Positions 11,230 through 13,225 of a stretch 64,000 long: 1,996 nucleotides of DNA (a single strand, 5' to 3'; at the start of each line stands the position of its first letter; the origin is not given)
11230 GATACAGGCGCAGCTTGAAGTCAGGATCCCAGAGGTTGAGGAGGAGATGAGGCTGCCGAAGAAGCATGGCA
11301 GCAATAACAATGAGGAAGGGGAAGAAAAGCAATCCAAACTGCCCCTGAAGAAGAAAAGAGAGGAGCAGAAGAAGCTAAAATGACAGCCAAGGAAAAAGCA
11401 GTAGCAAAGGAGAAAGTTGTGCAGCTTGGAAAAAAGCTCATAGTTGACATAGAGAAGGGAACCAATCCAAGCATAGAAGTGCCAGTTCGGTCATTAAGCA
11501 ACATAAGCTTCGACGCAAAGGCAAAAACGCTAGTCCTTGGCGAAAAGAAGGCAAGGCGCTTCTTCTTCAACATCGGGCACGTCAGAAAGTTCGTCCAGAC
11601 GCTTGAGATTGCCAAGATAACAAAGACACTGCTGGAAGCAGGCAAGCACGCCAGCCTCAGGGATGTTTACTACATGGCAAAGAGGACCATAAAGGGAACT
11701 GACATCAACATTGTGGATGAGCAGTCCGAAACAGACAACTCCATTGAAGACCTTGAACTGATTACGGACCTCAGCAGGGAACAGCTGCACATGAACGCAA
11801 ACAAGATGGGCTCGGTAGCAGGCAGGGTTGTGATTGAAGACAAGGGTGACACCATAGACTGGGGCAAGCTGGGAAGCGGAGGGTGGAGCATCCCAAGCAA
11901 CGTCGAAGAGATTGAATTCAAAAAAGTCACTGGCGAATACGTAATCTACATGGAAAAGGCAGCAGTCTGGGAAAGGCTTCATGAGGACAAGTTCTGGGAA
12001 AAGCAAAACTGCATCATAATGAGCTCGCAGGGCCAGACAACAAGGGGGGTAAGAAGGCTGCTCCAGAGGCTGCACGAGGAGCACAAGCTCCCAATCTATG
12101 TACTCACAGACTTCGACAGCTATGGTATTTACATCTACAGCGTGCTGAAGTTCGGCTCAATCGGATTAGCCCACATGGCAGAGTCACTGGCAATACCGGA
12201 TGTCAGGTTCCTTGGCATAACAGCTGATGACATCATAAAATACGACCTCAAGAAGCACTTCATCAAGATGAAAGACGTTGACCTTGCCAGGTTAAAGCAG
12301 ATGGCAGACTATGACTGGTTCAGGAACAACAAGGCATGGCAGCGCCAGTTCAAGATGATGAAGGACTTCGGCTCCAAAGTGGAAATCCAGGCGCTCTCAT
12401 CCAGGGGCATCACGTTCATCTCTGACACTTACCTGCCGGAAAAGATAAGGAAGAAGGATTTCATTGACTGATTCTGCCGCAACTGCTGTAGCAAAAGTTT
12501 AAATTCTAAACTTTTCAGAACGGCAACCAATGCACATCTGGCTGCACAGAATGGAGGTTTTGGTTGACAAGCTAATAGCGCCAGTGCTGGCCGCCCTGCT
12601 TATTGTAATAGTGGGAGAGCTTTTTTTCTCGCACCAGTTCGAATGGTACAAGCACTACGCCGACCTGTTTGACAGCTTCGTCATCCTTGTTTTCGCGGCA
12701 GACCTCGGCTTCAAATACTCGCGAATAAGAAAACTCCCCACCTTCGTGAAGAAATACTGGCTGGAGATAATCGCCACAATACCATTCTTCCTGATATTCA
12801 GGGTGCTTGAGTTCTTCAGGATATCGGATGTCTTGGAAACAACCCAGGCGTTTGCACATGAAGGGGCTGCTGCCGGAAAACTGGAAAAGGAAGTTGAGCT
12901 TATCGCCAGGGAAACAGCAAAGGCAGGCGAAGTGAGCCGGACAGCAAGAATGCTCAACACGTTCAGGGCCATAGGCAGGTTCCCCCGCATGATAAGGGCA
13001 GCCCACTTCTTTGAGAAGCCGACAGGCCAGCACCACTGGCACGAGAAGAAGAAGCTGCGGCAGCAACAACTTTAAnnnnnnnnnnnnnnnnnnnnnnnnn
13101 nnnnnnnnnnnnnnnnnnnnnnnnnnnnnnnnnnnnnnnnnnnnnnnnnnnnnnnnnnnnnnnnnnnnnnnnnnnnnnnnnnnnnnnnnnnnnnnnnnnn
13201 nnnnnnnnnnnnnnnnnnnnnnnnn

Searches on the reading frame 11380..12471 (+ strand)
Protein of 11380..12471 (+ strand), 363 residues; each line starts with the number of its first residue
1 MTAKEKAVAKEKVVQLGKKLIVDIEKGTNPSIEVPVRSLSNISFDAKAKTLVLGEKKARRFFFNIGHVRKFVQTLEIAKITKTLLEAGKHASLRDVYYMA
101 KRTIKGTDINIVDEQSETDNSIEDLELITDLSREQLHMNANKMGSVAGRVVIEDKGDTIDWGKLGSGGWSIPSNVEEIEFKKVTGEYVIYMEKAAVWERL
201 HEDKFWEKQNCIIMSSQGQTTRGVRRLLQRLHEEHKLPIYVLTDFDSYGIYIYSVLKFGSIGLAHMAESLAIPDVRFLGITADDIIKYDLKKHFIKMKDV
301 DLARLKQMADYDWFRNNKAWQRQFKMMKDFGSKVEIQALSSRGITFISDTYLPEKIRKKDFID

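Call 11: find_related_loci(query=window:11380-12471:+, collection=genome_contigs, flank=10000)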
Query window:11380-12471:+ (363 aa) in genome_contigs; peptide patterns used: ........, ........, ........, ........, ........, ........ (x = any residue, [..] = any of these).
207 stretches matched a pattern; 113 encode a relative of the query (tblastn E <= 1e-3); the best 80 are kept; 80 distinct loci.
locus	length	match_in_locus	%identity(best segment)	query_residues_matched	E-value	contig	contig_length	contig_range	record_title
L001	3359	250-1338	96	1-363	0e+0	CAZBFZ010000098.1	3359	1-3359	MAG TPA_asm: uncultured Methanosarcinales archaeon isolate binchicken_co125_500 genome assembly, contig: NODE_56983_leng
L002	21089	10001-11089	95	1-363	0e+0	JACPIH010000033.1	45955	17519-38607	MAG: Candidatus Woesearchaeota archaeon isolate NC_groundwater_435_Ag_B-0.1um_47_15 GD18-4_B1_scaffold_1320110, whole ge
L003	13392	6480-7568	91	1-363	0e+0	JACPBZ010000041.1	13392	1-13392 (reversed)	MAG: Candidatus Woesearchaeota archaeon isolate NC_groundwater_270_Ag_S-0.2um_49_8 S5_GD2017_2_S2_scaffold_3254, whole g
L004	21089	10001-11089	91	1-363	0e+0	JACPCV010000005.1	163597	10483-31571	MAG: Candidatus Woesearchaeota archaeon isolate NC_groundwater_292_Ag_S-0.65um_48_59 S6_GD2017_2_S65_scaffold_63, whole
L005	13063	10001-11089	90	1-363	0e+0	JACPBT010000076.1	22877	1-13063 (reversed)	MAG: Candidatus Woesearchaeota archaeon isolate NC_groundwater_264_Ag_S-0.2um_45_11 S5_GD2017_2_S2_scaffold_2237, whole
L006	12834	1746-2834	90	1-363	0e+0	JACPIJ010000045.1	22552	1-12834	MAG: Candidatus Woesearchaeota archaeon isolate NC_groundwater_437_Ag_B-0.1um_48_22 GD18-4_B1_scaffold_757079, whole gen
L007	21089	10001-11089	88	1-363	0e+0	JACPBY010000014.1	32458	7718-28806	MAG: Candidatus Woesearchaeota archaeon isolate NC_groundwater_269_Ag_S-0.2um_49_32 S5_GD2017_2_S2_scaffold_1413, whole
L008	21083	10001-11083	75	3-363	0e+0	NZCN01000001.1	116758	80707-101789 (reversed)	MAG: Candidatus Woesearchaeota archaeon isolate ARS1199 36832, whole genome shotgun sequence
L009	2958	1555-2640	74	1-363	0e+0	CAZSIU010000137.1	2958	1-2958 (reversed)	MAG TPA_asm: uncultured Methanosarcinales archaeon isolate SRP178908_co1_292 genome assembly, contig: NODE_35823_length_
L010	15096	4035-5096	73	10-363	0e+0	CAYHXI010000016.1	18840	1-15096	MAG TPA_asm: uncultured Methanosarcinales archaeon isolate ERP119705_co15_591 genome assembly, contig: NODE_2881_length_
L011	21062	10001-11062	74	10-363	0e+0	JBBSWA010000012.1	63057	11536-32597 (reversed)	MAG: Nanoarchaeota archaeon isolate H51-bin340_1 H51_bin340_1_000000000012, whole genome shotgun sequence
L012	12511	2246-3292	75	15-363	0e+0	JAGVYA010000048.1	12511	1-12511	Candidatus Woesearchaeota archaeon isolate RIFCSPLOWO2_01_FULL_35_20 rifcsplowo2_01_scaffold_41966, whole genome shotgun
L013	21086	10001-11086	72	1-363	0e+0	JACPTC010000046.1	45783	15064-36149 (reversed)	MAG: Candidatus Woesearchaeota archaeon isolate NC_groundwater_722_Ag_S-0.2um_37_15 S36_SO-2_scaffold_408382, whole geno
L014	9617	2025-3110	73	1-363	0e+0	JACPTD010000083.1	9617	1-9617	MAG: Candidatus Woesearchaeota archaeon isolate NC_groundwater_723_Ag_S-0.2um_38_8 S36_SO-2_scaffold_431888, whole genom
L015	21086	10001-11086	72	1-363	0e+0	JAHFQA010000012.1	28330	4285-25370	MAG: Candidatus Woesearchaeota archaeon isolate nzgw54 NODE_423_length_28331_cov_5.587203, whole genome shotgun sequence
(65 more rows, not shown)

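Call 89: search_protein_families(library=pfam, proteins=[L007:13822-14190:-, L007:14187-14426:-, L007:13499-13792:+], max_evalue=0.01)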
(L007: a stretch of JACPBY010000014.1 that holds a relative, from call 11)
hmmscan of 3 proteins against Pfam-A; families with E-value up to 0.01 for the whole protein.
L007:13822-14190:- (122 aa): 0 families

L007:14187-14426:- (79 aa): 0 families

L007:13499-13792:+ (97 aa): 0 families

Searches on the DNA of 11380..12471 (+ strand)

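Call 88: search_rna_families(source=L006, start=3500, end=4700, threshold=evalue, max_evalue=0.001)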
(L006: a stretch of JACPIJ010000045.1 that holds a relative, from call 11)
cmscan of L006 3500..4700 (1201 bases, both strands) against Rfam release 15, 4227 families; matches with E-value up to 0.001: 3.
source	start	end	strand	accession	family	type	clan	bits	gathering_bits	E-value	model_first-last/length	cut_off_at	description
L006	3810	3883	+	RF00005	tRNA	Gene; tRNA;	CL00001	65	29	1.4e-13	1-71/71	no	tRNA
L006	4031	4117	-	RF00005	tRNA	Gene; tRNA;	CL00001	55.2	29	7.1e-11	1-71/71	no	tRNA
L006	3907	4026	-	RF00005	tRNA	Gene; tRNA;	CL00001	43.8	29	9.5e-08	1-71/71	no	tRNA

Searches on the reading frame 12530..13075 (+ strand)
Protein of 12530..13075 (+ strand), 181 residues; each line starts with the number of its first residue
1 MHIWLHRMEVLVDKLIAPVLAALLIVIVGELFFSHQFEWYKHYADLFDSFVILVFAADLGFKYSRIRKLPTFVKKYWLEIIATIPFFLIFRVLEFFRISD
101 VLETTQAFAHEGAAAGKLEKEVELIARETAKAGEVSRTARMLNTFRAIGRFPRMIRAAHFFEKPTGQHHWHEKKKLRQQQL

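Call 8: search_protein_families(library=pfam, proteins=[window:12530-13075:+], max_evalue=0.1)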
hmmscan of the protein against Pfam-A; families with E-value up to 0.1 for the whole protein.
window:12530-13075:+ (181 aa): 0 families

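Call 40: search_protein_families(library=ncbifam, proteins=[window:12530-13075:+], max_evalue=0.1)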
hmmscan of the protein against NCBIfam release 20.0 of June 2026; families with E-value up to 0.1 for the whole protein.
window:12530-13075:+ (181 aa): 0 families

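Call 75: find_encoding_contigs(protein=window:12530-13075:+, flank=4000, max_places=10)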
Protein window:12530-13075:+ (181 aa): no gene with exactly this product is on record in the collection.

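Call 76: find_encoding_contigs(protein=window:12551-13075:+, flank=4000, max_places=10)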
Protein window:12551-13075:+ (174 aa): no gene with exactly this product is on record in the collection.
